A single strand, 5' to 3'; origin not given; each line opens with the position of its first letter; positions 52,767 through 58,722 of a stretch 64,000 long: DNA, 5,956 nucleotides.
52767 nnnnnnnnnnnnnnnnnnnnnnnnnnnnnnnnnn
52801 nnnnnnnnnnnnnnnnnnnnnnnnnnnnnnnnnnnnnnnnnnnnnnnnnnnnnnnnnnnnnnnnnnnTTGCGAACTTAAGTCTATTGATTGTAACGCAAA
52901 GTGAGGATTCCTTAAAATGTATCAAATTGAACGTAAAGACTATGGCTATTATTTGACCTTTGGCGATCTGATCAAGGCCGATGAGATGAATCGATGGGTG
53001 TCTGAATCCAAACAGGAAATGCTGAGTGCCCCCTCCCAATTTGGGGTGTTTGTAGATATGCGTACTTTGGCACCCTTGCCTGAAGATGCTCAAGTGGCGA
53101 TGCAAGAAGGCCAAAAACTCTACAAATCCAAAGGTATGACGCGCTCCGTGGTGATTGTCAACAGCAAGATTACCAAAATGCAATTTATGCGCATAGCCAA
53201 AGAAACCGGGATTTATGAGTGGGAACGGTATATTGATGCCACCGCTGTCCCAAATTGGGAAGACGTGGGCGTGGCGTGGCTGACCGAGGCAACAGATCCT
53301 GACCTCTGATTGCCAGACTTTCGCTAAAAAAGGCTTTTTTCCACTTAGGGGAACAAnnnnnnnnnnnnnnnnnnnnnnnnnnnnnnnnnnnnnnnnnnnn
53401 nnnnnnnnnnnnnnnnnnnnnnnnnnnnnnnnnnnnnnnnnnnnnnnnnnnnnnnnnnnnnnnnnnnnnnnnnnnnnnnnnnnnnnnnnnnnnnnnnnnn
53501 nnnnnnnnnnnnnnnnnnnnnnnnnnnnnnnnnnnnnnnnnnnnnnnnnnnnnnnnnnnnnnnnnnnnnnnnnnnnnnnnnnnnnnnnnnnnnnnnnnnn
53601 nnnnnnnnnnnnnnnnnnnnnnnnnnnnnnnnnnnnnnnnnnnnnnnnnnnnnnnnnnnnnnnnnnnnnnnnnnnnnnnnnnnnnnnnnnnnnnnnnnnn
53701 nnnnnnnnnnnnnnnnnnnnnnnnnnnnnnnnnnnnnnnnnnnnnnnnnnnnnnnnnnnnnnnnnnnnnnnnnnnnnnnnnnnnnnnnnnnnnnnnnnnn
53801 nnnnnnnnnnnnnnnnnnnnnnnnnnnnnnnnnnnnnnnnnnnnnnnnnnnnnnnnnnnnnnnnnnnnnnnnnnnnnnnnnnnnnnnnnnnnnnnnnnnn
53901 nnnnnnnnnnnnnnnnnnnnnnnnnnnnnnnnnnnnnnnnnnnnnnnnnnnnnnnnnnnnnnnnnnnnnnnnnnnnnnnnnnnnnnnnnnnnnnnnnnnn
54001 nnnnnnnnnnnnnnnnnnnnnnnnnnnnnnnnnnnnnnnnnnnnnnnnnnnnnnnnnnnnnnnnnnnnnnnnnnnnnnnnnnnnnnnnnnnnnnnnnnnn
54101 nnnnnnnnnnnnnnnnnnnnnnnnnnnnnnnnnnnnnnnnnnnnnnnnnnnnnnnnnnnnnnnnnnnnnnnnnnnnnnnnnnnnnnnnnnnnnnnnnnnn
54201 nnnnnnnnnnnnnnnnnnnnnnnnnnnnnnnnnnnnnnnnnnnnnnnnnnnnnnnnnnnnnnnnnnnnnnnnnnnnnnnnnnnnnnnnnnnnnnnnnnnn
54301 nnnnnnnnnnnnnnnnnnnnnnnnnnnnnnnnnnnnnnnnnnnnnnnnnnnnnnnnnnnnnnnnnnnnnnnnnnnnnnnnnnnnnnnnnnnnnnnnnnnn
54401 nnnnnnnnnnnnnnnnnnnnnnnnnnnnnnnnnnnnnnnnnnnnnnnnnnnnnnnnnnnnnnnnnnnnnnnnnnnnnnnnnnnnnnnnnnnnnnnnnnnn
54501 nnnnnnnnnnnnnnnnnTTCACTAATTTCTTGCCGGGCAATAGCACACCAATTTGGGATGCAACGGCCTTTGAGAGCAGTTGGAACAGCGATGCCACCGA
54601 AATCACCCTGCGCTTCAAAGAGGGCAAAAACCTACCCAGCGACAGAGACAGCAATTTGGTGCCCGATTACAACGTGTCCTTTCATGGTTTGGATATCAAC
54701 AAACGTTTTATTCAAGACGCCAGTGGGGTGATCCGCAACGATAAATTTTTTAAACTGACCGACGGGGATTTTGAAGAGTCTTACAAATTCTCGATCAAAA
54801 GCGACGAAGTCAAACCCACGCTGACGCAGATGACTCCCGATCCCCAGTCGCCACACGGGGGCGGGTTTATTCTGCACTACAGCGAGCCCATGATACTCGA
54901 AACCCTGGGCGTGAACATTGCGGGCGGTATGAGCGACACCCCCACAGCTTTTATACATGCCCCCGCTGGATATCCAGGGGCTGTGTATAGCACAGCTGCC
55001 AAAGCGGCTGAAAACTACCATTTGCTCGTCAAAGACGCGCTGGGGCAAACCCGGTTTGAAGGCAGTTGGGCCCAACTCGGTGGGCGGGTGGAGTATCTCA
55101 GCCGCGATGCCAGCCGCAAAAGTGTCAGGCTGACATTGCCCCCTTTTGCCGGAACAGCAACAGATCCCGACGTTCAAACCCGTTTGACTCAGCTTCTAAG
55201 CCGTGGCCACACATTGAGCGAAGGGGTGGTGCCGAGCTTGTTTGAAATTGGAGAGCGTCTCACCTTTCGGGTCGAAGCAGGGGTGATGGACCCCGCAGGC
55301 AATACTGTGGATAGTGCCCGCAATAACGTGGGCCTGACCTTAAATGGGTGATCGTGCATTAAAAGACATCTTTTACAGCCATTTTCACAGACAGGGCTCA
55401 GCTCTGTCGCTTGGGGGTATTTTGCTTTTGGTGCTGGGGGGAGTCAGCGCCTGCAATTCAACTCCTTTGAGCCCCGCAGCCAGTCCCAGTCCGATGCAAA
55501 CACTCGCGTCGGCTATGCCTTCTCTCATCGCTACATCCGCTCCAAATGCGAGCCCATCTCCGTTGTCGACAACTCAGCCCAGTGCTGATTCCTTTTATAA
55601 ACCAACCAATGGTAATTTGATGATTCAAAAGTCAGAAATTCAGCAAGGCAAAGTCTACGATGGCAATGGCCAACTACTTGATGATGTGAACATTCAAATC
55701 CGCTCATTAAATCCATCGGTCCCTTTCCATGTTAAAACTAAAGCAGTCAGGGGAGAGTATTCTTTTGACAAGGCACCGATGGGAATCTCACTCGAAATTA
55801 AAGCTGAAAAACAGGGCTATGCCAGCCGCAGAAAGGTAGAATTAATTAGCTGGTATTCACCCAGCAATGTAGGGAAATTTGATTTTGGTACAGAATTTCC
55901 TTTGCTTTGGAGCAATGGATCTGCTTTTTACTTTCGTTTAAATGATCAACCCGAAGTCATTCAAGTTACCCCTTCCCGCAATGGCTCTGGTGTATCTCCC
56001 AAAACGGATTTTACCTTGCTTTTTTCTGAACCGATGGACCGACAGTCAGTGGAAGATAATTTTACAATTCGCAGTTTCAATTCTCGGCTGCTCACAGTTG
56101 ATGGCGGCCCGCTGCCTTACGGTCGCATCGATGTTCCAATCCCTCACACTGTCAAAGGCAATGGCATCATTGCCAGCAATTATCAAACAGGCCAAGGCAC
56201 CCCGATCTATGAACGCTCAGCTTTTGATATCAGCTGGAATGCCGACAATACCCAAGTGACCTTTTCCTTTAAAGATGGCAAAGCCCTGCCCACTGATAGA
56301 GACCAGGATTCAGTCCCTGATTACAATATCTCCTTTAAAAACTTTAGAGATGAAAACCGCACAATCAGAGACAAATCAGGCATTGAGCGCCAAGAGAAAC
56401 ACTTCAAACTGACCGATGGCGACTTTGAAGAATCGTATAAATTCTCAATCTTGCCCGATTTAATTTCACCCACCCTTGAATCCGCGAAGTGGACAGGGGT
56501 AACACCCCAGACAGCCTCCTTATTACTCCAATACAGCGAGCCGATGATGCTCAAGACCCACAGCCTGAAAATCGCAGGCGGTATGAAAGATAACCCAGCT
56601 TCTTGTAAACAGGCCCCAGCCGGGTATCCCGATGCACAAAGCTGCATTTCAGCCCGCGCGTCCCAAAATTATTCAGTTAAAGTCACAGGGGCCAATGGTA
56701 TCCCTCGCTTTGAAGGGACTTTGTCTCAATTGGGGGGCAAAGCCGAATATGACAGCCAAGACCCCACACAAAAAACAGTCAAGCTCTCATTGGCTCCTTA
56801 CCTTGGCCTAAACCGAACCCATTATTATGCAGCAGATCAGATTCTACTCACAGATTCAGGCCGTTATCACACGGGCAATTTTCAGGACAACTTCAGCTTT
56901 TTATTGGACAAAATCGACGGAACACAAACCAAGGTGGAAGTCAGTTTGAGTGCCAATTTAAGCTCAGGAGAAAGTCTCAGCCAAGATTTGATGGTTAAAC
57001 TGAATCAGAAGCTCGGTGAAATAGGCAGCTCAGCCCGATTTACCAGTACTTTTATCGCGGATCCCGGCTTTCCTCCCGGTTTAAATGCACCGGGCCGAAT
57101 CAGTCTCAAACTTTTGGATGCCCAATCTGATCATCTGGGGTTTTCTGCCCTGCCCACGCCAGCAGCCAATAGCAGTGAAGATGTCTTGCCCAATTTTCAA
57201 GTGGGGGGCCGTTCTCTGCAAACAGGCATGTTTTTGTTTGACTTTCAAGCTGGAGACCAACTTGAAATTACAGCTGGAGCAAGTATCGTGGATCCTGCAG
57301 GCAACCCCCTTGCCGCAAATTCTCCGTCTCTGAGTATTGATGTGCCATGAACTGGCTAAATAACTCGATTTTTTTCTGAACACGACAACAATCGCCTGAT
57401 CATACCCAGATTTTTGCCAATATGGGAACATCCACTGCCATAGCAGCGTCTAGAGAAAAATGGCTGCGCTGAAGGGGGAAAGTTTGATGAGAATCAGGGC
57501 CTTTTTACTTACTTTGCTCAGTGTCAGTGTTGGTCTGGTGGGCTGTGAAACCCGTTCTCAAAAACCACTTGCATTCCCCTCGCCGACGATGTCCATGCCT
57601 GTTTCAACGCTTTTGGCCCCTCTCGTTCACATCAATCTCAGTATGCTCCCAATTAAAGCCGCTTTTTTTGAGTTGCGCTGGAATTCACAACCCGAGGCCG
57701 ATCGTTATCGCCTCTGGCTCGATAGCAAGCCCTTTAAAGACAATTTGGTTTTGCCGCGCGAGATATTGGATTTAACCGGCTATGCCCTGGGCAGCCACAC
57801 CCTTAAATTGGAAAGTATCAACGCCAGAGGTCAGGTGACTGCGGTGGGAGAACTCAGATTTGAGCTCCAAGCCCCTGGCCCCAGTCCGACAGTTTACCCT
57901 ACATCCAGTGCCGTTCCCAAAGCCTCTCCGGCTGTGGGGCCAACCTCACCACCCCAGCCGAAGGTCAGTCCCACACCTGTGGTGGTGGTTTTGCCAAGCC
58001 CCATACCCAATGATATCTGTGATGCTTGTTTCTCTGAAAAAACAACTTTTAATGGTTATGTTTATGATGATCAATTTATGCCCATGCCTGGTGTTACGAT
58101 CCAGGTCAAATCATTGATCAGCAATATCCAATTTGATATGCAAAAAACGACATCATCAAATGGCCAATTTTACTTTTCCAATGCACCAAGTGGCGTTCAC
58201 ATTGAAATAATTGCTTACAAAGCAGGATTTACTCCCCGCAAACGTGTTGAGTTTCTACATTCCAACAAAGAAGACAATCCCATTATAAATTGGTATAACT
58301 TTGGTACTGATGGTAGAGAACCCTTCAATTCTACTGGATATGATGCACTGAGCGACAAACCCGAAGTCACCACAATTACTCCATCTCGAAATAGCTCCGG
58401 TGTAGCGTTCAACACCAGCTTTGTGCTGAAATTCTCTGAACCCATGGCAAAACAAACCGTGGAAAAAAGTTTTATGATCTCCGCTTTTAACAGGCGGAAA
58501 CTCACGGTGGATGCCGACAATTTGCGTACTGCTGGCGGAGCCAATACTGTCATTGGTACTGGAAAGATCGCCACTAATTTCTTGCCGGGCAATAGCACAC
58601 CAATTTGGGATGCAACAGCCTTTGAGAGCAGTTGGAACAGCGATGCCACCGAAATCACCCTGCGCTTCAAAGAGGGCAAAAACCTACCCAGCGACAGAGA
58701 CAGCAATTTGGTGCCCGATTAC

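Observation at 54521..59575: ~1 kb near-identical direct repeat 4.05 kb apart inside the paralog array, with mosaic identity upstream (gene-conversion signature)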

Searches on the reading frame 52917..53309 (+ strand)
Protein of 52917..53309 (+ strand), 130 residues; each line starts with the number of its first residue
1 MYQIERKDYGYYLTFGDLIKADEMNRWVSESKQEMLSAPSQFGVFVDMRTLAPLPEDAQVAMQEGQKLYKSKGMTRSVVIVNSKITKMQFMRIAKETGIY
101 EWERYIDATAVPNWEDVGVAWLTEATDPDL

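Call 41: search_protein_families(library=pfam, proteins=[window:52917-53309:+], max_evalue=1)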
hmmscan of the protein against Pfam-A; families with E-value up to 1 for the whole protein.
window:52917-53309:+ (130 aa): 3 families
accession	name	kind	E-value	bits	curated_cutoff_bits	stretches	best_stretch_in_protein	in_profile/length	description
PF06815.18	RVT_connect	-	0.0043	17.7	23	1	74-117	58-100/102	Reverse transcriptase connection domain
PF21541.2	CATSPERB_1st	-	0.13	12.6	27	1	54-106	30-82/120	CATSPER protein subunit beta protein 1st domain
PF15861.10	partial_CstF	-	0.22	11.8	27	1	19-37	34-52/62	Partial cleavage stimulation factor domain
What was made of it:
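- On Diversity-generating retroelement target: The 0.0043 RVT_connect hit of the 130-aa ORF is below threshold (call 41).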

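Call 59: search_protein_families(library=ncbifam, proteins=[window:52917-53309:+], max_evalue=1)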
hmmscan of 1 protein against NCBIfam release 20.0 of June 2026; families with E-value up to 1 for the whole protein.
window:52917-53309:+ (130 aa): 0 families

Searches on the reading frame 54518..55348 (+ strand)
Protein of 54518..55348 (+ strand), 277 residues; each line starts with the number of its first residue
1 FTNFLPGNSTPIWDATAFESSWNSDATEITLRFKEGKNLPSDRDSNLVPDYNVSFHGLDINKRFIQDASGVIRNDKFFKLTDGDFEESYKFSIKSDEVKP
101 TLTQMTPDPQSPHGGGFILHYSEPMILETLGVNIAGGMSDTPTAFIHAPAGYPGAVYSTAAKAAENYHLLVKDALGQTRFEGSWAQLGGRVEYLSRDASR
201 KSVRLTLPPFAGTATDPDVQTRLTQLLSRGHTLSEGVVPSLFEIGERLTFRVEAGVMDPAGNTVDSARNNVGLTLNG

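Call 25: find_related_loci(query=window:54518-55348:+, collection=genome_contigs, flank=10000)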
Query window:54518-55348:+ (277 aa) in genome_contigs; peptide patterns used: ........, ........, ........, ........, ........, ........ (x = any residue, [..] = any of these).
151 stretches matched a pattern; 9 encode a relative of the query (tblastn E <= 1e-3); 9 distinct loci.
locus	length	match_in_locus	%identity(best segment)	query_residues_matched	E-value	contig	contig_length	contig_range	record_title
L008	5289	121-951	87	1-277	3e-171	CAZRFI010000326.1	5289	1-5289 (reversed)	MAG TPA_asm: uncultured Candidatus Sericytochromatia bacterium isolate binchicken_co266_209 genome assembly, contig: NOD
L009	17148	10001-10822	89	2-275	2e-166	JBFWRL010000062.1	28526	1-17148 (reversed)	MAG: Candidatus Sericytochromatia bacterium isolate CA_2019_TPBF_205 NODE_8526_length_28526_cov_3.898271_TPBF, whole gen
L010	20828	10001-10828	80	2-277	6e-150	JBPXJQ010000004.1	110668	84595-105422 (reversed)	MAG: Candidatus Blackallbacteria bacterium isolate mt_P12 k141_121939, whole genome shotgun sequence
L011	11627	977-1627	48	2-214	4e-64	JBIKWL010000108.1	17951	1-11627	MAG: Candidatus Sericytochromatia bacterium isolate ME2015-09-13_3300035666_group6_bin207 Rohwer_bin1392_scaffold_2695_c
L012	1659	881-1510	50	2-209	4e-66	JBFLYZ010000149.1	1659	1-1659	MAG: Bacteroidota bacterium isolate MAG098 MAG098_149, whole genome shotgun sequence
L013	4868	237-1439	52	2-269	1e-60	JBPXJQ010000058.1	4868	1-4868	MAG: Candidatus Blackallbacteria bacterium isolate mt_P12 k141_76612, whole genome shotgun sequence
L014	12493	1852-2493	51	2-213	2e-60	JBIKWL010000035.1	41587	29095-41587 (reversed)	MAG: Candidatus Sericytochromatia bacterium isolate ME2015-09-13_3300035666_group6_bin207 Rohwer_bin1392_scaffold_554_c1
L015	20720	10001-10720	44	10-270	3e-59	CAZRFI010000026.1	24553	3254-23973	MAG TPA_asm: uncultured Candidatus Sericytochromatia bacterium isolate binchicken_co266_209 genome assembly, contig: NOD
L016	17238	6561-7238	45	12-236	2e-52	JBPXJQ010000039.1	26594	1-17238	MAG: Candidatus Blackallbacteria bacterium isolate mt_P12 k141_272799, whole genome shotgun sequence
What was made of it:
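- The related records are SPAdes or MEGAHIT contigs (call 25 titles).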

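Call 41: search_protein_families(library=pfam, proteins=[window:54518-55348:+], max_evalue=1)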
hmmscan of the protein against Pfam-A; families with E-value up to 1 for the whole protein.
window:54518-55348:+ (277 aa): 0 families

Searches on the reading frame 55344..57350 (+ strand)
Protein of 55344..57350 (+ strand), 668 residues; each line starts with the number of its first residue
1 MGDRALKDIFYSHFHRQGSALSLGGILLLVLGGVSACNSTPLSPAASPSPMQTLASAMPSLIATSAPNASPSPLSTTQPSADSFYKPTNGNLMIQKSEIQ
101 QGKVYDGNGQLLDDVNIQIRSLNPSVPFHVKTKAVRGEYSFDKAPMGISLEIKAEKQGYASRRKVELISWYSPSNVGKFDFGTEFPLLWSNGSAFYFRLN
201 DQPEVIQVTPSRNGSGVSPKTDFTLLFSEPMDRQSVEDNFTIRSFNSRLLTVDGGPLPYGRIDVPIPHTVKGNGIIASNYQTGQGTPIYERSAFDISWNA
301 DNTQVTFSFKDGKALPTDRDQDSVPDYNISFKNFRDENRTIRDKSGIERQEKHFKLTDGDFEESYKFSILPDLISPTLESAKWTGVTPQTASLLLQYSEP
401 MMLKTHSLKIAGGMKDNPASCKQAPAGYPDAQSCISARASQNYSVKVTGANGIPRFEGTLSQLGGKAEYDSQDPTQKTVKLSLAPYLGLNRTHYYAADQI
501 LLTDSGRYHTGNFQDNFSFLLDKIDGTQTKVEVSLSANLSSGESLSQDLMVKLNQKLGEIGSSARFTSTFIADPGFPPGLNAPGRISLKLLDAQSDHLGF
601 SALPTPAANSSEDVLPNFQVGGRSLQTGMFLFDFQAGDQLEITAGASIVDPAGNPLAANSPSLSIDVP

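Call 7: search_protein_families(library=pfam, proteins=[window:55344-57350:+], max_evalue=0.01)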
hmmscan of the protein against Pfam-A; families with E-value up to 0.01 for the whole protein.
window:55344-57350:+ (668 aa): 2 families
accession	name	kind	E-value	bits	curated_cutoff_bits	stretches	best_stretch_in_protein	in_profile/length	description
PF13205.12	Big_5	-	3.7e-07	31.3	23.6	1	201-244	3-46/105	Bacterial Ig-like domain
PF13620.12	CarboxypepD_reg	-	0.0038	18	32.3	0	101-164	3-64/82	Carboxypeptidase regulatory-like domain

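Call 10: search_protein_families(library=ncbifam, proteins=[window:55344-57350:+], max_evalue=0.01)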
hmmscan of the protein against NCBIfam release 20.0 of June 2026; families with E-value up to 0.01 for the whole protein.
window:55344-57350:+ (668 aa): 0 families

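Call 71: find_encoding_contigs(protein=window:55344-57350:+, flank=3000, max_places=4)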
Protein window:55344-57350:+ (668 aa): no gene with exactly this product is on record in the collection.

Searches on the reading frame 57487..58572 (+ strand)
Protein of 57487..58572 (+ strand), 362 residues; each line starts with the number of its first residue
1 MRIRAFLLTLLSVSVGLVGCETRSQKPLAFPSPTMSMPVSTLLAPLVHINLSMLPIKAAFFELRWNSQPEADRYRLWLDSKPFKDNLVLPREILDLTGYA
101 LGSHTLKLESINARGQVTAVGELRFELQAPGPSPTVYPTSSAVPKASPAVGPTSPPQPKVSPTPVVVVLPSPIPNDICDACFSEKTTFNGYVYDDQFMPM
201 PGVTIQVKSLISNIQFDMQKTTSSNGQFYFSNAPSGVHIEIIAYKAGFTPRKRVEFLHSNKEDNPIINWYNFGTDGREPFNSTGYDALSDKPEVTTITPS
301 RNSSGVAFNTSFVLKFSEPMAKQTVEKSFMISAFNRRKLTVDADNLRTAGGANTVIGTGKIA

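Call 53: find_homologous_proteins(query=window:57487-58572:+, max_evalue=1e-10)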
Query window:57487-58572:+ (362 aa): 29 proteins with E <= 1e-10 among 2651 candidates.
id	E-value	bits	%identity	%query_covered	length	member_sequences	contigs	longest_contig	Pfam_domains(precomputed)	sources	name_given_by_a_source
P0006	4.1e-129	449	67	88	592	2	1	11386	PF13620.13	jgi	-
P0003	6.2e-126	438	66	86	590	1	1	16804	PF13205.13,PF13620.13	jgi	-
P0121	1.4e-121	424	65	85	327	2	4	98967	PF13205.13,PF13620.13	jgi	jgi:hypothetical protein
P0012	1.5e-56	210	55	52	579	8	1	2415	PF13205.13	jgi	-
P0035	4.6e-48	182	44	64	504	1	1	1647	PF13715.13,PF13205.13,PF13620.13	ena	-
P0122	1.4e-47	180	48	59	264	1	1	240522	PF13715.13,PF13205.13,PF13620.13,PF04886.17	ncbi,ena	-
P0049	1.7e-47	180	45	61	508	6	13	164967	PF13715.13,PF13205.13,PF13620.13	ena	-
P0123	3.6e-47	179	46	59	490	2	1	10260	PF13715.13,PF13205.13,PF13620.13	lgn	-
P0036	3.7e-47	179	43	66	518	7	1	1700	PF13715.13,PF13205.13,PF13620.13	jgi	jgi:hypothetical protein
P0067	5.6e-47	178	45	59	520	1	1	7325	PF13715.13,PF13205.13,PF13620.13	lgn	-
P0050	7.4e-47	178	43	62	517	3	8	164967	PF13205.13,PF13620.13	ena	-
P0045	4.8e-46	175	46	62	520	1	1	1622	PF13715.13,PF13205.13,PF13620.13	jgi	jgi:hypothetical protein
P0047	1.7e-45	174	48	50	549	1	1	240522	PF13715.13,PF13205.13,PF13620.13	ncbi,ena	-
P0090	2.1e-45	173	53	45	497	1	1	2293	PF13715.13,PF13205.13,PF13620.13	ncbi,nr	ncbi:MAG TPA: carboxypeptidase regulatory-like domain-containing protein, partial [Roseimicrobium sp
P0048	9.7e-45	171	44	60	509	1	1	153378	PF13715.13,PF13205.13,PF13620.13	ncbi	-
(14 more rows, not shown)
